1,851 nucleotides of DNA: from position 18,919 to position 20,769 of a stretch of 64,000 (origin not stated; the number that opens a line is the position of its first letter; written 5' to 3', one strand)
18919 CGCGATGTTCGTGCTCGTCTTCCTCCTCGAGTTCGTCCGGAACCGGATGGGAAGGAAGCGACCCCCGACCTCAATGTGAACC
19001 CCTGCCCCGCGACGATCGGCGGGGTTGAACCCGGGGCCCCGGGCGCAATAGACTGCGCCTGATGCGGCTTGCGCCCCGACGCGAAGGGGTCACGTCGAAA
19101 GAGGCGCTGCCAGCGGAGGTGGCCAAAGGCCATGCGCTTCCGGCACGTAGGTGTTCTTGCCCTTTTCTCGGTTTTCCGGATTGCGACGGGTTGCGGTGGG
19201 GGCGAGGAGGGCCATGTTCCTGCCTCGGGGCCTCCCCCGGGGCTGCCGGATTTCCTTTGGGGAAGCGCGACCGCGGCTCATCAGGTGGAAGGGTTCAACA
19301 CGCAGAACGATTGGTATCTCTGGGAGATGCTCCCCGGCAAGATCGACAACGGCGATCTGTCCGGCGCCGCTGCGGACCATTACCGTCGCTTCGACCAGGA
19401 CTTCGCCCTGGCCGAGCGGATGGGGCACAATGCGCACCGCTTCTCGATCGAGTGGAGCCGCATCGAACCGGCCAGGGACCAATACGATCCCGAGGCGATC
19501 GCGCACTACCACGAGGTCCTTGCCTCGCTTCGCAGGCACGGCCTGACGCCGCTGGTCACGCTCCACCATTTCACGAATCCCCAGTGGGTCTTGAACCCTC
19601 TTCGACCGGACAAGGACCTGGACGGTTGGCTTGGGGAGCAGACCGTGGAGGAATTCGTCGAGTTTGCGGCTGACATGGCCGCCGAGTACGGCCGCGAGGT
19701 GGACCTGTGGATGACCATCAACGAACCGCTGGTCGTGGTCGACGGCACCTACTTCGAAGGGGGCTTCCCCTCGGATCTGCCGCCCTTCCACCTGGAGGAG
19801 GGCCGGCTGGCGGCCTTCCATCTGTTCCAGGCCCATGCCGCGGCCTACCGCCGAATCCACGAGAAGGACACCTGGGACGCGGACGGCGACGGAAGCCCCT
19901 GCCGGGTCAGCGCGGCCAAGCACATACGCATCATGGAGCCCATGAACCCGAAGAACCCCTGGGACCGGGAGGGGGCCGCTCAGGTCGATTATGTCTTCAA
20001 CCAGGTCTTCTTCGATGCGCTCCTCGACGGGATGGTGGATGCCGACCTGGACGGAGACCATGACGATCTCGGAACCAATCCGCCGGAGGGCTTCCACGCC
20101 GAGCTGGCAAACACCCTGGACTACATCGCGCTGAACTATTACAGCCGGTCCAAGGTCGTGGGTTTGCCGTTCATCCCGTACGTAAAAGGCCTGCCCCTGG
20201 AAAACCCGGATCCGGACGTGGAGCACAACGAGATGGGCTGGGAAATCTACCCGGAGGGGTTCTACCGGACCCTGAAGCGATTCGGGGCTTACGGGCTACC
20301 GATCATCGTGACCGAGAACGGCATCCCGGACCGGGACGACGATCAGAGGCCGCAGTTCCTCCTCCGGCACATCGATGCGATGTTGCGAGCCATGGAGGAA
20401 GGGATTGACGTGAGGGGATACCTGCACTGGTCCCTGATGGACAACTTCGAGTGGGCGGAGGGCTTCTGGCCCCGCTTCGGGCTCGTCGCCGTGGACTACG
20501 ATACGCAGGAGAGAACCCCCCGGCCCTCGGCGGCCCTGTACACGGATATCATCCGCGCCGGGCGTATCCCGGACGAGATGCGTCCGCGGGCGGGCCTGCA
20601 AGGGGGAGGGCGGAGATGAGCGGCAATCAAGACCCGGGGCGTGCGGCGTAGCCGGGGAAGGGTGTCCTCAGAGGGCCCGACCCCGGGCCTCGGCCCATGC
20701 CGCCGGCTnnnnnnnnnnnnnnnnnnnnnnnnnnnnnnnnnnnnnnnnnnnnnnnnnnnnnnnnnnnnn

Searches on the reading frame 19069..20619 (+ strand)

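Call 12: search_protein_families(library=pfam, proteins=[window:19069-20619:+], max_evalue=0.01)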
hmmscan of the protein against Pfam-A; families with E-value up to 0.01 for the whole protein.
window:19069-20619:+ (516 aa): 2 families
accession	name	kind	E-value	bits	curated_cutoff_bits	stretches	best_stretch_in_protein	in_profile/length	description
PF00232.24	Glyco_hydro_1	-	1.5e-84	284.5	22.6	1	61-497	8-450/453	Glycosyl hydrolase family 1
PF00331.26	Glyco_hydro_10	-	0.0037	17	22.1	0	394-470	213-291/311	Glycosyl hydrolase family 10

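Call 13: search_protein_families(library=ncbifam, proteins=[window:19069-20619:+], max_evalue=0.001)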
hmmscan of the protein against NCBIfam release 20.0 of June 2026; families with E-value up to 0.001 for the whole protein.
window:19069-20619:+ (516 aa): 8 families
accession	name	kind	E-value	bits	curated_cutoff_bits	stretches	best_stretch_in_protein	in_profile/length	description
TIGR03356.1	BGL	equivalog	2.1e-87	293.8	478.5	1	61-491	4-427/427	GH1 family beta-glucosidase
NF041004.1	Beta_gal_BgaS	equivalog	1.6e-78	264.4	475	2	140-505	124-473/479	beta-galactosidase BgaS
NF010036.0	PRK13511.1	subfamily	1.3e-66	225.2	610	2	61-323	8-255/469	6-phospho-beta-galactosidase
TIGR01233.1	lacG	equivalog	4.4e-53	180.8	561.2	2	61-357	7-297/472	6-phospho-beta-galactosidase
NF007158.0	PRK09593.1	subfamily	3.4e-31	108.5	639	1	101-481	68-451/478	6-phospho-beta-glucosidase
NF007154.0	PRK09589.1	subfamily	1.4e-29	103.2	624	2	100-219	61-176/476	6-phospho-beta-glucosidase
NF007356.0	PRK09852.1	subfamily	1.9e-29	102.7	623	1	98-480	63-446/474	6-phospho-beta-glucosidase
NF011589.0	PRK15014.1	subfamily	8.1e-25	88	686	2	61-219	9-178/477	6-phospho-beta-glucosidase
